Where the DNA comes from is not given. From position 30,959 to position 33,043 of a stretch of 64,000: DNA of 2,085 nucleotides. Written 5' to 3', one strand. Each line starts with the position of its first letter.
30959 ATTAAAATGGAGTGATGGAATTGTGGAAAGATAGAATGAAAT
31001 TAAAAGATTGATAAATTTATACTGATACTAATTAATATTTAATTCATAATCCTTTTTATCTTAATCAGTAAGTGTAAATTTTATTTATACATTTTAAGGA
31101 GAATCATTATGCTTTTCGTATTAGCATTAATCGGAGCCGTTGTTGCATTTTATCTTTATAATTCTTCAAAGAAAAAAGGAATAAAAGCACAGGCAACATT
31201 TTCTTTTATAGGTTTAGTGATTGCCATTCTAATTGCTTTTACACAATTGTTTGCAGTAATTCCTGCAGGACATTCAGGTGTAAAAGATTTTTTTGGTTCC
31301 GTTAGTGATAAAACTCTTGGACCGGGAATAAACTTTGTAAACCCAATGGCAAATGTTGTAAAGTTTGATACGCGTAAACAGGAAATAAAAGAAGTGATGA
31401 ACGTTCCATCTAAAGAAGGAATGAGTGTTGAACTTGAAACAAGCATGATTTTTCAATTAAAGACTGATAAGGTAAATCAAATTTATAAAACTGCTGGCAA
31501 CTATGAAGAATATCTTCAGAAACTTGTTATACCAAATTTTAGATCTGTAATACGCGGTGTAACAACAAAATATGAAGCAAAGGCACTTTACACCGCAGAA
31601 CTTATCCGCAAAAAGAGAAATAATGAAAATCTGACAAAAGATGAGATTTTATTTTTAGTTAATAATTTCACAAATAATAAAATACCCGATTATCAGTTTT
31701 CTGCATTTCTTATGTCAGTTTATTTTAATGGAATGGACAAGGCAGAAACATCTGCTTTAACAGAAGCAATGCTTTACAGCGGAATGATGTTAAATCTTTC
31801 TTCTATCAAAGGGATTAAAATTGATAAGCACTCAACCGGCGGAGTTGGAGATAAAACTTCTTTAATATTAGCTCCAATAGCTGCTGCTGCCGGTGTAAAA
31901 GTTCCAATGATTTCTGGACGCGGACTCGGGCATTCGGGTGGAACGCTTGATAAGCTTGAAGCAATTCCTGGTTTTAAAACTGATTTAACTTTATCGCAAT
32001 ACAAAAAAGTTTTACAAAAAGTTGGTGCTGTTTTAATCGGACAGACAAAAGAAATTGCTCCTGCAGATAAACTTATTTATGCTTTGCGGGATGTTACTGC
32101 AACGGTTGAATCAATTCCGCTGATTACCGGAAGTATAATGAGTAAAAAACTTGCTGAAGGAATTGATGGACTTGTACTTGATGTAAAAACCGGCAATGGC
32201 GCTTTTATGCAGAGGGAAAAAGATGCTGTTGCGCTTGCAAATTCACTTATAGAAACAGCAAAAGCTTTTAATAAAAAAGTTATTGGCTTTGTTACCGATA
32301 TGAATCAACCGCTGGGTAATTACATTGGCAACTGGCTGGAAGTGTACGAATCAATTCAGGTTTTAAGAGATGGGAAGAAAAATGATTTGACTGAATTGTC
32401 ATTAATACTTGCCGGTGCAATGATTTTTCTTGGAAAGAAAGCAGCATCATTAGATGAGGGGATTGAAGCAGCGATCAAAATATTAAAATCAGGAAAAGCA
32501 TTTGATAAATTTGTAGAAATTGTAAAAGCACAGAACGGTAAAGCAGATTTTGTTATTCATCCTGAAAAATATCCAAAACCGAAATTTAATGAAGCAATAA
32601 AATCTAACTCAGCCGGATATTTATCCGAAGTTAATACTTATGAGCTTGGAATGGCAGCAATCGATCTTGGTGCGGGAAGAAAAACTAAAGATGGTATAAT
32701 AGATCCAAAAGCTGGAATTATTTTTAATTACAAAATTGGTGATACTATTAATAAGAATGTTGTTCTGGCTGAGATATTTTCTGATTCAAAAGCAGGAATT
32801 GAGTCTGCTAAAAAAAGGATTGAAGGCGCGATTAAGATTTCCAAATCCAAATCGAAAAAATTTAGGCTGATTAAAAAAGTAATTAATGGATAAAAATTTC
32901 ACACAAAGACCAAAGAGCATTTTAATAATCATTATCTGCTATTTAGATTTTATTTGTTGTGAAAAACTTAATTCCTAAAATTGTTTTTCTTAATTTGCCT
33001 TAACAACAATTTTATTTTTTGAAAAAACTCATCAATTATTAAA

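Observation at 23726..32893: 1232-bp perfectly identical duplication of thymidine phosphorylase; second copy fused in frame to an SPFH-domain N-terminus, bracketing a 6.5-kb segment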

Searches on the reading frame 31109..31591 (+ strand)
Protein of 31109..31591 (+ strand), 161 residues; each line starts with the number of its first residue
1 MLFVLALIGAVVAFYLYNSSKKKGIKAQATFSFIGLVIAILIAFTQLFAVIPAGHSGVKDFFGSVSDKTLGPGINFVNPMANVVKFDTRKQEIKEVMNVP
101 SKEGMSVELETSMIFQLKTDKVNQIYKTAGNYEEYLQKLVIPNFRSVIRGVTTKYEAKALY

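Call 17: find_homologous_proteins(query=window:31109-31591:+)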
Query seq(161 aa) (161 aa): 283 proteins with E <= 0.001 among 353 candidates; the best 120 are listed.
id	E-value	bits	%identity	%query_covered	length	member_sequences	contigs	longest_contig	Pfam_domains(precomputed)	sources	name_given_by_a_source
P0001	2.1e-70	253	70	100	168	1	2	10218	PF01145.32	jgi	-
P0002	2.9e-58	214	61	100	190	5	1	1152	PF01145.32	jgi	-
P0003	1.4e-57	212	75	78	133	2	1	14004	PF01145.32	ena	-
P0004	1.0e-53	199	59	100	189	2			PF01145.32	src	-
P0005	9.3e-53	196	56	100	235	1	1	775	PF01145.32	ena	-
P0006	1.1e-52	196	63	100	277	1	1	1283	PF01145.32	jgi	jgi:prohibitin 1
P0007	1.4e-52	196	55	91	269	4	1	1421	PF01145.32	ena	-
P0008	2.3e-52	195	55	100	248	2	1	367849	PF01145.32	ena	-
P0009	6.0e-52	194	57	100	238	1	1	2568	PF01145.32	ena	-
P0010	1.3e-51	192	55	100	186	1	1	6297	PF01145.32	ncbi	ncbi:MAG TPA: prohibitin family protein, partial [Ignavibacteriaceae bacterium]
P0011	2.7e-51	191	59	83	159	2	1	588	PF01145.32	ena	-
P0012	2.6e-50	188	56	91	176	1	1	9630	PF01145.32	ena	-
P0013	4.5e-50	187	55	100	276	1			PF01145.32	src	-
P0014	6.0e-50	187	55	100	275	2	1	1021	PF01145.32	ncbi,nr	ncbi:MAG: prohibitin family protein, partial [Ignavibacteriaceae bacterium]|nr:prohibitin family pro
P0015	2.1e-49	185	57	93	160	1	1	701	PF01145.32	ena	-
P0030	2.2e-39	153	94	51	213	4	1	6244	PF01145.32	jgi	-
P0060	1.1e-31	128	88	45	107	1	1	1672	-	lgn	-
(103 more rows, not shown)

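Call 19: find_encoding_contigs(protein=P0030, flank=10000, max_places=10)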
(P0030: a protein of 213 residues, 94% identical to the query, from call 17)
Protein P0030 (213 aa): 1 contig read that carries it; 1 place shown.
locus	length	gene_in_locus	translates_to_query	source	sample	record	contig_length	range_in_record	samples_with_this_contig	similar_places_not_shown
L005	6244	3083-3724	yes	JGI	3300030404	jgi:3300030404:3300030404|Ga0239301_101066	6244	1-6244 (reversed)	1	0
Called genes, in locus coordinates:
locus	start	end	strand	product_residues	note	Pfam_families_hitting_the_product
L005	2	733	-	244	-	?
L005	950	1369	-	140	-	-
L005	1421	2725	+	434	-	PF02885:Glycos_trans_3N, PF00591:Glycos_transf_3, PF07831:PYNP_C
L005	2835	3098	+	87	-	-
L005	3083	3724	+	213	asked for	PF01145:Band_7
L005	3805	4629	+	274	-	PF01578:Cytochrom_C_asm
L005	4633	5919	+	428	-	PF05201:GlutR_N, PF01488:Shikimate_DH, PF00745:GlutR_dimer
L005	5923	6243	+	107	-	?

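Call 20: find_encoding_contigs(protein=P0001, flank=10000, max_places=10)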
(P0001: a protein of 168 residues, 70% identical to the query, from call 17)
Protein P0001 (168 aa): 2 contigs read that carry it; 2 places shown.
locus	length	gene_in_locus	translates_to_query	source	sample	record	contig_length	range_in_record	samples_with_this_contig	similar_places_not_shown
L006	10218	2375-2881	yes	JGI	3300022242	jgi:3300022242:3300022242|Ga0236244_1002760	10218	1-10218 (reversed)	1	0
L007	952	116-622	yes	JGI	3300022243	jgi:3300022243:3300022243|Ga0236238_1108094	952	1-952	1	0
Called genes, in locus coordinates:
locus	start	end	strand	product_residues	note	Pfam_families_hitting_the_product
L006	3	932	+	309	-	?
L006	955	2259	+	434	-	PF02885:Glycos_trans_3N, PF00591:Glycos_transf_3, PF07831:PYNP_C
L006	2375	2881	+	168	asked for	PF01145:Band_7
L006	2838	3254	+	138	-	-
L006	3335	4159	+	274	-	PF01578:Cytochrom_C_asm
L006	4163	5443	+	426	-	PF05201:GlutR_N, PF01488:Shikimate_DH, PF00745:GlutR_dimer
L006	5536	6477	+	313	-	PF01379:Porphobil_deam, PF03900:Porphobil_deamC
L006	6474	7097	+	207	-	-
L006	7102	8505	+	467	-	PF00440:TetR_N, PF17932:TetR_C_24 (faint), PF02602:HEM4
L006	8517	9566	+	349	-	PF01208:URO-D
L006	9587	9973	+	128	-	PF13366:PDDEXK_3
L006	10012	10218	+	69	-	?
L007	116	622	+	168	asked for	PF01145:Band_7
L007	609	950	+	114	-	?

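Call 40: find_related_loci(query=window:31109-31591:+, collection=metagenome_contigs, flank=10000)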
Query seq(161 aa) (161 aa) in metagenome_contigs; peptide patterns used: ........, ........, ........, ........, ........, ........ (x = any residue, [..] = any of these).
257 stretches matched a pattern; 8 encode a relative of the query (tblastn E <= 1e-3); 8 distinct loci.
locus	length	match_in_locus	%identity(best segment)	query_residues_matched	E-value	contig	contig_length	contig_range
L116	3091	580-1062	100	1-161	4e-109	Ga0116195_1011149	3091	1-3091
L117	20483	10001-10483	83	1-161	7e-93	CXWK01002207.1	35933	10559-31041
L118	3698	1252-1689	87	16-161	7e-86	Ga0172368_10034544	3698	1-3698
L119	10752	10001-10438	86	16-161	9e-85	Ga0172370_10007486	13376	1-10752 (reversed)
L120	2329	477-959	74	1-161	4e-86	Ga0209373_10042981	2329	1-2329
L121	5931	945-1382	84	16-161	6e-83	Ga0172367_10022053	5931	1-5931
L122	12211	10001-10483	75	1-161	2e-76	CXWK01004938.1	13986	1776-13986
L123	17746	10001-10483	75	1-161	2e-76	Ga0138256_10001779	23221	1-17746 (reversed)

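Call 54: find_encoding_contigs(protein=P0060, flank=10000, max_places=6)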
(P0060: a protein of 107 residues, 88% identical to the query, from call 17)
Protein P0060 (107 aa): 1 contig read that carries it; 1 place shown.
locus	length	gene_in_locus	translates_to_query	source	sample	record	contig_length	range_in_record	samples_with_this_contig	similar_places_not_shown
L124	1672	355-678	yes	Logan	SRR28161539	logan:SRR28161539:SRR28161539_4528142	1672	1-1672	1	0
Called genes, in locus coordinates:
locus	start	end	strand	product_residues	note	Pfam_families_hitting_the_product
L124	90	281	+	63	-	PF07831:PYNP_C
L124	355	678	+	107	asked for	-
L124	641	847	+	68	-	PF01145:Band_7 (weak)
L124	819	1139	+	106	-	-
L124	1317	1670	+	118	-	?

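Call 65: search_solved_structures(query=L117:10001-10879:+, max_evalue=0.00001, show_alignments=1)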
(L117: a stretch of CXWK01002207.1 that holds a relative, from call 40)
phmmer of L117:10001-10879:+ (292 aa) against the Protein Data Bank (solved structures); distinct sequences matched with E-value up to 0.00001: 7.
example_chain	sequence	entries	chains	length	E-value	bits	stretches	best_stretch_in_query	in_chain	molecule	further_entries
8rrh_A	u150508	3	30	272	9.2e-15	58.2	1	37-269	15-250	Prohibitin 1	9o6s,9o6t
9unl_E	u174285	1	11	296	1.2e-14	57.8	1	37-269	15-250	Prohibitin 1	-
9o9z_A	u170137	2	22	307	1.3e-14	57.8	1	35-269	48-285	Prohibitin 1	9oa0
9urz_B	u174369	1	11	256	2.2e-14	57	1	37-270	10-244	Prohibitin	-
8rrh_B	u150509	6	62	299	2.3e-11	47.1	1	39-264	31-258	Prohibitin-2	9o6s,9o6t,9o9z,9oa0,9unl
9urz_D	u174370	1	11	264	1.6e-09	41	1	47-281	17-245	Prohibitin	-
8z5g_A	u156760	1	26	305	8.3e-08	35.5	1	36-242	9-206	Protein QmcA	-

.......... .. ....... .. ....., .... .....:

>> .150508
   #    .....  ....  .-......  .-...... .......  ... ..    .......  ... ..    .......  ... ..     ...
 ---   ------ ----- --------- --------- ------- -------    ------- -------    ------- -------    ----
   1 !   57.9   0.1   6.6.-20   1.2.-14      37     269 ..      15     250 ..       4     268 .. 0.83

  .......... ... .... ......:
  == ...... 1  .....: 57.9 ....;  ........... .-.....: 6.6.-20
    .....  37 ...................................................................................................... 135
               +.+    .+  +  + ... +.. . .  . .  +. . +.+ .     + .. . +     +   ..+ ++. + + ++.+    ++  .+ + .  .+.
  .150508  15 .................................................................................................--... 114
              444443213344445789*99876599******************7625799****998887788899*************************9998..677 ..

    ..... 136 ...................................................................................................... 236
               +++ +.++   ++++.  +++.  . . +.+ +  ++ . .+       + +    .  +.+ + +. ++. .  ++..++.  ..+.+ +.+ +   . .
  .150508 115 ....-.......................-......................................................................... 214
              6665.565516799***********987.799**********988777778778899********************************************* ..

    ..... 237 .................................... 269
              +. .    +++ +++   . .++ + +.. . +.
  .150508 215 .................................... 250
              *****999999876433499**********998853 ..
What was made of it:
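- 31109..31591 (+): N-terminal 161 codons of a prohibitin-family (SPFH) gene. It carries two hydrophobic segments plus about two thirds of the SPFH domain and is cut before the rest of the domain and the coiled coil. PDB prohibitin and QmcA matches for the full-length relative (call 65).
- On SPFH / prohibitin family (N-part of the 594-aa ORF): The full-length relative aligns to prohibitin 1 (8rrh) residues 15-250 and to QmcA (8z5g) (call 65).
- The SPFH part is cut inside the domain and loses the coiled coil seen in solved prohibitin and QmcA assemblies (call 65).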

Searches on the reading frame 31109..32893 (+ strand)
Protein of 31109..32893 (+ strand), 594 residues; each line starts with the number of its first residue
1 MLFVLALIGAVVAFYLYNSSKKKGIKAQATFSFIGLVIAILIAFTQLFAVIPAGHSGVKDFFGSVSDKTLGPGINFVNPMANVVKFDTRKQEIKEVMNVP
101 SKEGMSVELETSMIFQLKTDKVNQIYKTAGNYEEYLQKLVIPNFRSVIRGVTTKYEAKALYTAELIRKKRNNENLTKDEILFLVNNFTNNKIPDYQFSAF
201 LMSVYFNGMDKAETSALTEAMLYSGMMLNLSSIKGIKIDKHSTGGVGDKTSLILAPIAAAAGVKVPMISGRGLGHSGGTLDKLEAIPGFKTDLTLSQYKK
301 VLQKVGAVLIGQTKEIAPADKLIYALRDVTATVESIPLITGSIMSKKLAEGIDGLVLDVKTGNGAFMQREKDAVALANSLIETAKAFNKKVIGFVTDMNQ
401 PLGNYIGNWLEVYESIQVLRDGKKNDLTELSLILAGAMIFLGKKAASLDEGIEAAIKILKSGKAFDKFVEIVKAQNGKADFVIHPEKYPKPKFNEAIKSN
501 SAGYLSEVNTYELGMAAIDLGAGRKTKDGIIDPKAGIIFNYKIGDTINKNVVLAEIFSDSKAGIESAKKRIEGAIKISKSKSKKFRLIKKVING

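Call 9: search_protein_families(library=pfam, proteins=[window:31109-32893:+])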
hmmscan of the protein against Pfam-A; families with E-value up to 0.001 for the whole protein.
window:31109-32893:+ (594 aa): 4 families
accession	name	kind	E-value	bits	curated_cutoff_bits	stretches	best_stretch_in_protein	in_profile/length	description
PF00591.27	Glycos_transf_3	-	2.9e-46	158.6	27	1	237-464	4-252/253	Glycosyl transferase family, a/b domain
PF02885.22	Glycos_trans_3N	-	1.4e-20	73.2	26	1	164-225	2-63/63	Glycosyl transferase family, helical bundle domain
PF07831.19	PYNP_C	-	1.8e-20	72.8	27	1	504-578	1-75/75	Pyrimidine nucleoside phosphorylase C-terminal domain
PF01145.31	Band_7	-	8.1e-16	59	23.6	1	50-167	2-115/176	SPFH domain / Band 7 family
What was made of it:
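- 31109..31591 (+): PF01145 profile positions 2-115 of 176 (call 9).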

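Call 10: find_encoding_contigs(protein=window:31109-32893:+, flank=10000, max_places=10)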
Protein window:31109-32893:+ (594 aa): no gene with exactly this product is on record in the collection.

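Call 61: search_protein_families(library=ncbifam, proteins=[window:31109-32893:+])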
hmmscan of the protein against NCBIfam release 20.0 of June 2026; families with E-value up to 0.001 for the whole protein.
window:31109-32893:+ (594 aa): 9 families
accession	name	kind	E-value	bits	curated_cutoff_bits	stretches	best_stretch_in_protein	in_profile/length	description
TIGR02644.1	Y_phosphoryl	subfamily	8.2e-164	545.3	409.05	1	163-578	2-417/417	pyrimidine-nucleoside phosphorylase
NF004490.0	PRK05820.1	equivalog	7.1e-156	519.2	269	1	162-592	5-437/439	thymidine phosphorylase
NF004747.0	PRK06078.1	equivalog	2.3e-144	481.2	559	1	164-592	5-432/434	pyrimidine-nucleoside phosphorylase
TIGR02643.1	T_phosphoryl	equivalog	2.5e-134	448.5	570.7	1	162-592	3-437/437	thymidine phosphorylase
NF003338.0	PRK04350.1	subfamily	9.9e-77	258.4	434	1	131-580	61-495/502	thymidine phosphorylase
TIGR03327.1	AMP_phos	equivalog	2.7e-74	250.5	535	1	161-570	86-483/500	AMP phosphorylase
TIGR02645.1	ARCH_P_rylase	hypoth_equivalog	6.5e-74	249.1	434.6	1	148-569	72-481/493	putative thymidine phosphorylase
NF011201.0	PRK14607.1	equivalog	3.6e-16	58.9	670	2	157-310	190-343/534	bifunctional anthranilate synthase component II/anthranilate phosphoribosyltransferase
TIGR01245.1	trpD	equivalog_domain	6.8e-14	51.9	199.05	1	170-307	5-143/330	anthranilate phosphoribosyltransferase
